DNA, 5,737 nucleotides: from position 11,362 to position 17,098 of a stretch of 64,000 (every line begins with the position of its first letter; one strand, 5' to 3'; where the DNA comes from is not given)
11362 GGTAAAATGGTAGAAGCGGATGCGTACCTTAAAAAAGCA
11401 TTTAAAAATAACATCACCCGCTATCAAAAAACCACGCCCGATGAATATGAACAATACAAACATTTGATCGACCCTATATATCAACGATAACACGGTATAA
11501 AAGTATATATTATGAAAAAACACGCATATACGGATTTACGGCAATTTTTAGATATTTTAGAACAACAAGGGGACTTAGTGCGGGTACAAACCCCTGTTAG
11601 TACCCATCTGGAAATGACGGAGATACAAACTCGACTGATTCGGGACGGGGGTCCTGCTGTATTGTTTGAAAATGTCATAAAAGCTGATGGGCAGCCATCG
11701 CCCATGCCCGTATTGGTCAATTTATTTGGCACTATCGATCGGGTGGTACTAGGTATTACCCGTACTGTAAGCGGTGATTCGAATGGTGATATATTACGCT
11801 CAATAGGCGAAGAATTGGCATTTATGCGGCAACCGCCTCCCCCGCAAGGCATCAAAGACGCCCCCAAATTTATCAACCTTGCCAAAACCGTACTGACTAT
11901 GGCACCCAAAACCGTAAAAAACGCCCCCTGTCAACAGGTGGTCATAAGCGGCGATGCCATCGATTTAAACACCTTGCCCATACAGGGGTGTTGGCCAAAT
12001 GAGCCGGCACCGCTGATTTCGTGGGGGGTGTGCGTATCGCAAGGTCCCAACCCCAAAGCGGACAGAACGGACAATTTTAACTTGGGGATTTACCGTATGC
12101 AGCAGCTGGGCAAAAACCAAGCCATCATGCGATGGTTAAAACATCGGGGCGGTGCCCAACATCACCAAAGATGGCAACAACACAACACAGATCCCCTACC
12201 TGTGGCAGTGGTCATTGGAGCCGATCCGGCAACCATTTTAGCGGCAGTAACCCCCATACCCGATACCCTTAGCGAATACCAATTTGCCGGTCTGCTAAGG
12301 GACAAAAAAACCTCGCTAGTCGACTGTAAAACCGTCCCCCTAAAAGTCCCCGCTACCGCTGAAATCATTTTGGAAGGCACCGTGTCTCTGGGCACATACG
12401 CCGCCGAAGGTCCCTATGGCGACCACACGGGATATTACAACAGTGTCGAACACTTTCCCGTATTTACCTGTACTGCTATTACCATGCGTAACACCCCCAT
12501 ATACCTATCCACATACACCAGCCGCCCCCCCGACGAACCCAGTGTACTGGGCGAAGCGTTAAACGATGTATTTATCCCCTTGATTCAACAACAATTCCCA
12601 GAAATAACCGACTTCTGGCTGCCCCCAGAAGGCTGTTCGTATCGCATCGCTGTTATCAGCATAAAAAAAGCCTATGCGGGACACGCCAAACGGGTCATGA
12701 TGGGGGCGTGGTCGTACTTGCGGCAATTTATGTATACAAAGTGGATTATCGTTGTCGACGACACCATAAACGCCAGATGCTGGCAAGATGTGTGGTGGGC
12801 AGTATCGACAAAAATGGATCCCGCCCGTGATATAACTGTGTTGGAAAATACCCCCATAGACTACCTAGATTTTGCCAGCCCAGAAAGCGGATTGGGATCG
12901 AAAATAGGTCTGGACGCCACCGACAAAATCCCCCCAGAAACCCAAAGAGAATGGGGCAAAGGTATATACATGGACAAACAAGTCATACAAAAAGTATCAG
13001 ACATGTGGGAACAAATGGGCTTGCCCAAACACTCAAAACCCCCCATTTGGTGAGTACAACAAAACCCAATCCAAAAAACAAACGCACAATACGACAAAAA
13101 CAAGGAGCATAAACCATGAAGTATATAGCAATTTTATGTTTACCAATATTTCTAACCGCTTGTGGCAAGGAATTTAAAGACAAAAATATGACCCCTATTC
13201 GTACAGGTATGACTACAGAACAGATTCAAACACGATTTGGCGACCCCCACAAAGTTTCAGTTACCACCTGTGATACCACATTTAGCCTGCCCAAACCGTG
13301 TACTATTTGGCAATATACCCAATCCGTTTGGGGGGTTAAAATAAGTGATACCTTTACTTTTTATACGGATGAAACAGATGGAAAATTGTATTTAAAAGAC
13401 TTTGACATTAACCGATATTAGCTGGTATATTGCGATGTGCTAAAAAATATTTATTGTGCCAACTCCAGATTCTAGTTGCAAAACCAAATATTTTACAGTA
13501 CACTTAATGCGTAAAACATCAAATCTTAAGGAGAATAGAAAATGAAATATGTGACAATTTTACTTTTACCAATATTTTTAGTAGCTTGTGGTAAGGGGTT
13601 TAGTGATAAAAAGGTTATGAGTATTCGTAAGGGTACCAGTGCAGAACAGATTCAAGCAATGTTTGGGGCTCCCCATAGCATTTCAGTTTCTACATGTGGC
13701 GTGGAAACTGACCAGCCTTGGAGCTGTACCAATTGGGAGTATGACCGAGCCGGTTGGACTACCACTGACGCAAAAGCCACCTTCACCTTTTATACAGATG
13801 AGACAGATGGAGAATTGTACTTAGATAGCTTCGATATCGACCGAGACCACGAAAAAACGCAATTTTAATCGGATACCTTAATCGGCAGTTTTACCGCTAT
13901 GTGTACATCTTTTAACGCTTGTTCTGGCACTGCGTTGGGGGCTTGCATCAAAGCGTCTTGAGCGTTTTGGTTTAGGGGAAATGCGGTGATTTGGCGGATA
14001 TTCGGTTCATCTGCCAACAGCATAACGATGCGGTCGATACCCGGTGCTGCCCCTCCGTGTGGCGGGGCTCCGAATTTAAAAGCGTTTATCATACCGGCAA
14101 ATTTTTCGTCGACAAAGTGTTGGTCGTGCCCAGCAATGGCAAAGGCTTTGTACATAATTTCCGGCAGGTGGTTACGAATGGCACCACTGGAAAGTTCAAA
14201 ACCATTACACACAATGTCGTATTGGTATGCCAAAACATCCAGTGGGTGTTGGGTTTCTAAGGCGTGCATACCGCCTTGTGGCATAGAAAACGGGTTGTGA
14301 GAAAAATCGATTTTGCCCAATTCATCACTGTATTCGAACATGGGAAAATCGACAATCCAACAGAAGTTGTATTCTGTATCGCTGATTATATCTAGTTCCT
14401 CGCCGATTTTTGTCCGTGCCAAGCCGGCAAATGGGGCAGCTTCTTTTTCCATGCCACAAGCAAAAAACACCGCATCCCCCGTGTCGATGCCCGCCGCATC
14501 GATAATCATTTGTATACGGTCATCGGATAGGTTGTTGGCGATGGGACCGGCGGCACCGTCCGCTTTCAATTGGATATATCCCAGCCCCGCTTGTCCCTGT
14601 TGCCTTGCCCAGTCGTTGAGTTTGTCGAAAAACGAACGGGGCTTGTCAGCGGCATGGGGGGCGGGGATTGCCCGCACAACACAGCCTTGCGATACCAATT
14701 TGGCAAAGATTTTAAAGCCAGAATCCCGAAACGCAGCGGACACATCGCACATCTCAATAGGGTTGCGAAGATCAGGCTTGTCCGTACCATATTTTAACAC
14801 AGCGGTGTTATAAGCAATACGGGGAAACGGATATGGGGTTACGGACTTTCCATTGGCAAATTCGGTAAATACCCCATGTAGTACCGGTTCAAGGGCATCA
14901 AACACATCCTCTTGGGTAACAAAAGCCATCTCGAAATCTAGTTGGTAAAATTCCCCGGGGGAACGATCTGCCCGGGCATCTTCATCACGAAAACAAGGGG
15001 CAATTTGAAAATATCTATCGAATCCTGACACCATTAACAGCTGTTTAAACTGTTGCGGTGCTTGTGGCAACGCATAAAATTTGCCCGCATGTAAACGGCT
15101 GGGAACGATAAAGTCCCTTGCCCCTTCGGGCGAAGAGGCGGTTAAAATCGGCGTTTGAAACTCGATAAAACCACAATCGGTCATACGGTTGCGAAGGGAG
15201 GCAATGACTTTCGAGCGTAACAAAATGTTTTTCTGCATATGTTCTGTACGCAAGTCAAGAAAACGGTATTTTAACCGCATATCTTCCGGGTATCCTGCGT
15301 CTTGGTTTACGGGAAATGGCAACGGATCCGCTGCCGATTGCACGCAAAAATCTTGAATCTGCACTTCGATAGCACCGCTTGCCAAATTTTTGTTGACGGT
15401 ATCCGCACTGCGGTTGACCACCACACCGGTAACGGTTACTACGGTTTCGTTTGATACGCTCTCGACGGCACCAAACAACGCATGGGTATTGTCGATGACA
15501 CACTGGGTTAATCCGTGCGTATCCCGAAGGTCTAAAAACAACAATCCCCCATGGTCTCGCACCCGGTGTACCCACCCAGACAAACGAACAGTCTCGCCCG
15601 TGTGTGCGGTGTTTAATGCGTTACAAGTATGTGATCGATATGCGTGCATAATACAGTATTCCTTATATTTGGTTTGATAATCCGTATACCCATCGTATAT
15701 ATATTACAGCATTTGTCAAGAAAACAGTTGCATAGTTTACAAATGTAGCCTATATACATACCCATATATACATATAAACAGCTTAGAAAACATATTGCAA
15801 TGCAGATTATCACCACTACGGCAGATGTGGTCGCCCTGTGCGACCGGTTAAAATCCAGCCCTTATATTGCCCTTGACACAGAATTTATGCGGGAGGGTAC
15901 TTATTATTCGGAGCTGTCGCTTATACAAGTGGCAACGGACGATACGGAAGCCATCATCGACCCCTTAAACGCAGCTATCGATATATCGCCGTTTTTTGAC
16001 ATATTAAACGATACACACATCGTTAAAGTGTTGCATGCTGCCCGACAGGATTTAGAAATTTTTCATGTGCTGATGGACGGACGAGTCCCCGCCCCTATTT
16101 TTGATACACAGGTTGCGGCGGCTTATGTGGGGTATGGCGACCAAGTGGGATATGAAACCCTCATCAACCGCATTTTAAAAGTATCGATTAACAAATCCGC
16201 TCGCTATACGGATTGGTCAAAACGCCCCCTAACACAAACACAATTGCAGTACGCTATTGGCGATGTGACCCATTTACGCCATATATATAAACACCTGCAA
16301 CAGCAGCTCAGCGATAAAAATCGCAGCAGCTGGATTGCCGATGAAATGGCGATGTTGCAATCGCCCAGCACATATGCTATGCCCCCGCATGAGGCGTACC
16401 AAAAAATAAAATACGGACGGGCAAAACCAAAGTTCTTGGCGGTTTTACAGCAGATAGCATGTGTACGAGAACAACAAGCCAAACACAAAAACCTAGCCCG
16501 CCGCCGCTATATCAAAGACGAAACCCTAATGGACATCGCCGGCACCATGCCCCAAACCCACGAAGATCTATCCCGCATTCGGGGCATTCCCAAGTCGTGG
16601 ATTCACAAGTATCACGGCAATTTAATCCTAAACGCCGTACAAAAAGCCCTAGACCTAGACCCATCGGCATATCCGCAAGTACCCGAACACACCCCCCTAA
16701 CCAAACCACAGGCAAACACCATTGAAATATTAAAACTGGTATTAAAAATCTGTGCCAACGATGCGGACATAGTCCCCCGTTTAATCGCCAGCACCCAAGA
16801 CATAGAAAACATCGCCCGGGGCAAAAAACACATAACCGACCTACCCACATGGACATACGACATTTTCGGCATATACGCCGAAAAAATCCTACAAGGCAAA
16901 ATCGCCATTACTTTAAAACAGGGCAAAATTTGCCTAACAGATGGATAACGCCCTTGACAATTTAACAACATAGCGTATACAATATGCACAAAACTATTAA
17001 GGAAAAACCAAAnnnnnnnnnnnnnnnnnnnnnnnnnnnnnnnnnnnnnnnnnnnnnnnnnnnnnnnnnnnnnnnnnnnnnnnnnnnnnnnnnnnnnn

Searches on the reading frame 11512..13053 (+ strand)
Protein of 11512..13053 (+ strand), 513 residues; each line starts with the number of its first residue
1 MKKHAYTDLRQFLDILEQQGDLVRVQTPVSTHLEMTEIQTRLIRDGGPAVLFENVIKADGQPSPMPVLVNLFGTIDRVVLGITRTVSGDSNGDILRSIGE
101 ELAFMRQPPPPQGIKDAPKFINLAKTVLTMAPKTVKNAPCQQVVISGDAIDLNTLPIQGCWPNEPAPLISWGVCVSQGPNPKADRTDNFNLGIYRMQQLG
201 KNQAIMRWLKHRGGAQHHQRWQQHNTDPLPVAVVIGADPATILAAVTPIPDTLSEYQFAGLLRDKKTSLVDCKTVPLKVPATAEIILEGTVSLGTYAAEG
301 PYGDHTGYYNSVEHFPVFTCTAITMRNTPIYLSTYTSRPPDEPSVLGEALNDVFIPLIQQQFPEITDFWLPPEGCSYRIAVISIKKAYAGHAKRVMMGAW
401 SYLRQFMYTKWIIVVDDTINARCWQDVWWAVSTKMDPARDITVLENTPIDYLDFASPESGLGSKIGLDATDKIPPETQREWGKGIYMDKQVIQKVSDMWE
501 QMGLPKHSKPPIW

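Call 11: search_protein_families(library=pfam, proteins=[window:11512-13053:+], max_evalue=0.001)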
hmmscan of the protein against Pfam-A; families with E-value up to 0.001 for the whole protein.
window:11512-13053:+ (513 aa): 3 families
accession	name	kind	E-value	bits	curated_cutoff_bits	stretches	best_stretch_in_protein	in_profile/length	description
PF01977.22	UbiD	-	1e-76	257.1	23.3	1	134-339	2-206/206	3-octaprenyl-4-hydroxybenzoate carboxy-lyase Rift-related domain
PF20696.2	UbiD_C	-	2.4e-45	154.1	24.2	1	345-469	2-127/127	3-octaprenyl-4-hydroxybenzoate carboxy-lyase C-terminal domain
PF20695.2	UbiD_N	-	5.3e-22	78.1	24.3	1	13-83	1-64/78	3-octaprenyl-4-hydroxybenzoate carboxy-lyase N-terminal domain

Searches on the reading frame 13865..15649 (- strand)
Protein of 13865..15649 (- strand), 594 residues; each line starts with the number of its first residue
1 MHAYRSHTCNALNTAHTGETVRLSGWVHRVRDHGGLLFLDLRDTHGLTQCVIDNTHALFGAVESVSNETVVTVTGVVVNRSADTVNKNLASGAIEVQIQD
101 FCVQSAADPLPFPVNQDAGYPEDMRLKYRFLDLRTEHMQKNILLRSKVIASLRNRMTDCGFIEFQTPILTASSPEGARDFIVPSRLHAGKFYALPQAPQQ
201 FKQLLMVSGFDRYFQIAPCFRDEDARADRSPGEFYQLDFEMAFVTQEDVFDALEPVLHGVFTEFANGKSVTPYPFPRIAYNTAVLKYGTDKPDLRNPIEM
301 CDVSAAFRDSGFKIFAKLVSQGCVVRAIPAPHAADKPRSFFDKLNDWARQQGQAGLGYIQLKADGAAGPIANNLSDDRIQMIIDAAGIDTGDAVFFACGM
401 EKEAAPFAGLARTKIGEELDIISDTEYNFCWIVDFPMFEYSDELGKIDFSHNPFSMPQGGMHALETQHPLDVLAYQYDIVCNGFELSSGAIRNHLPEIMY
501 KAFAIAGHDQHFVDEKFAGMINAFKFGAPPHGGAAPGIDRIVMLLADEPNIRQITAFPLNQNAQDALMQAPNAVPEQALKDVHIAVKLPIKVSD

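Call 7: search_protein_families(library=pfam, proteins=[window:13865-15649:-], max_evalue=0.01)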
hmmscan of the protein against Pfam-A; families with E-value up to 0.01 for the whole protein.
window:13865-15649:- (594 aa): 3 families
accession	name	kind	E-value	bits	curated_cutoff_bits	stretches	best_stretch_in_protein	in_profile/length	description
PF00152.25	tRNA-synt_2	-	3.6e-108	361.7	25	1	122-560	2-307/308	tRNA synthetases class II (D, K and N)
PF01336.31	tRNA_anti-codon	-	1.4e-14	54.2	27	1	21-98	1-69/75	OB-fold nucleic acid binding domain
PF02938.19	GAD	-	2.9e-14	53.5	23.4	1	315-404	1-91/95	GAD domain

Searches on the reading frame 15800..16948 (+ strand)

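Call 7: search_protein_families(library=pfam, proteins=[window:15800-16948:+], max_evalue=0.01)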
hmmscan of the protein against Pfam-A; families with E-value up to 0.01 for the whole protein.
window:15800-16948:+ (382 aa): 2 families
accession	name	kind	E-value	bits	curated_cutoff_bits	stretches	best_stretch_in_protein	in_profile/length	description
PF01612.26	DNA_pol_A_exo1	-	2.6e-40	138.5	23.6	1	1-170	1-172/173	3'-5' exonuclease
PF00570.28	HRDC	-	8.2e-13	48.6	23.8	1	213-280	2-68/68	HRDC domain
